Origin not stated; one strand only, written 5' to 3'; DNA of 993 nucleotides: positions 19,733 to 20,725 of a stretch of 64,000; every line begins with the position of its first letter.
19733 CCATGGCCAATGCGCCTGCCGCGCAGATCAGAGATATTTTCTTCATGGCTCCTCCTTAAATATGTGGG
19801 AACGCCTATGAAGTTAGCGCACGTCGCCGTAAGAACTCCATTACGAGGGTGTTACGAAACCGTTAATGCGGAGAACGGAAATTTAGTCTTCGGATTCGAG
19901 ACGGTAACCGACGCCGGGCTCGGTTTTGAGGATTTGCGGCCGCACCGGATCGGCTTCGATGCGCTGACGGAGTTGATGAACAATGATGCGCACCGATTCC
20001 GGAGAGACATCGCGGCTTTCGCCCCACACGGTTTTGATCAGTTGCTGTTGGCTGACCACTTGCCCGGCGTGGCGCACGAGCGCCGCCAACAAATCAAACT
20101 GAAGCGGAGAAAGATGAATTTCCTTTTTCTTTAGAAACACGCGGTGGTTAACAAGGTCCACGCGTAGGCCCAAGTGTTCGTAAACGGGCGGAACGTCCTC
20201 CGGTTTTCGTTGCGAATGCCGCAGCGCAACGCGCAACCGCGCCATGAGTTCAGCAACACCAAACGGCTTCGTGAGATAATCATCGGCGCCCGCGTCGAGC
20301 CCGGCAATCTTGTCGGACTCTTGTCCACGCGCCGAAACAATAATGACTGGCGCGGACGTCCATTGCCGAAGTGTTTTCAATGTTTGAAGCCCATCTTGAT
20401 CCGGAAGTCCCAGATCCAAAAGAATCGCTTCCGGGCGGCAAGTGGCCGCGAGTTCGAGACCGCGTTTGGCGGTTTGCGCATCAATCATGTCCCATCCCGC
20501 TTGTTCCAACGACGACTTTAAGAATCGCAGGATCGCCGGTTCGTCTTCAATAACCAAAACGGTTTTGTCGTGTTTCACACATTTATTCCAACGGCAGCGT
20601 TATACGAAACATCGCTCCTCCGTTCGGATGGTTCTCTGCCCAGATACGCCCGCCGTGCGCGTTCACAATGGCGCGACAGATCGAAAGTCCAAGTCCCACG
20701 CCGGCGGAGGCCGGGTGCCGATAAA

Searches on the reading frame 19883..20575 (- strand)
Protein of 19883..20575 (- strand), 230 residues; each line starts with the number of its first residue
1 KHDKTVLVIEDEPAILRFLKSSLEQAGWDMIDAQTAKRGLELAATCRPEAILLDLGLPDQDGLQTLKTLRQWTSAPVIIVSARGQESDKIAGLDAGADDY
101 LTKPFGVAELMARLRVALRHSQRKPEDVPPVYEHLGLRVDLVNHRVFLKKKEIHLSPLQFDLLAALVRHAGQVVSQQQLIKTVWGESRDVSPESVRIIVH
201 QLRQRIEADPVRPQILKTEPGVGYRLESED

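Call 9: search_protein_families(library=pfam, proteins=[window:19883-20575:-], max_evalue=0.001)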
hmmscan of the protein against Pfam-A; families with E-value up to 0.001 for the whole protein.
window:19883-20575:- (230 aa): 2 families
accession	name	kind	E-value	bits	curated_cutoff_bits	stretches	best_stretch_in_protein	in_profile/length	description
PF00072.30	Response_reg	-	1.8e-26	92.9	30.2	1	6-114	1-110/111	Response regulator receiver domain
PF00486.34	Trans_reg_C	-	2.1e-23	82.6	26.2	1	151-226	2-77/77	Transcriptional regulatory protein, C terminal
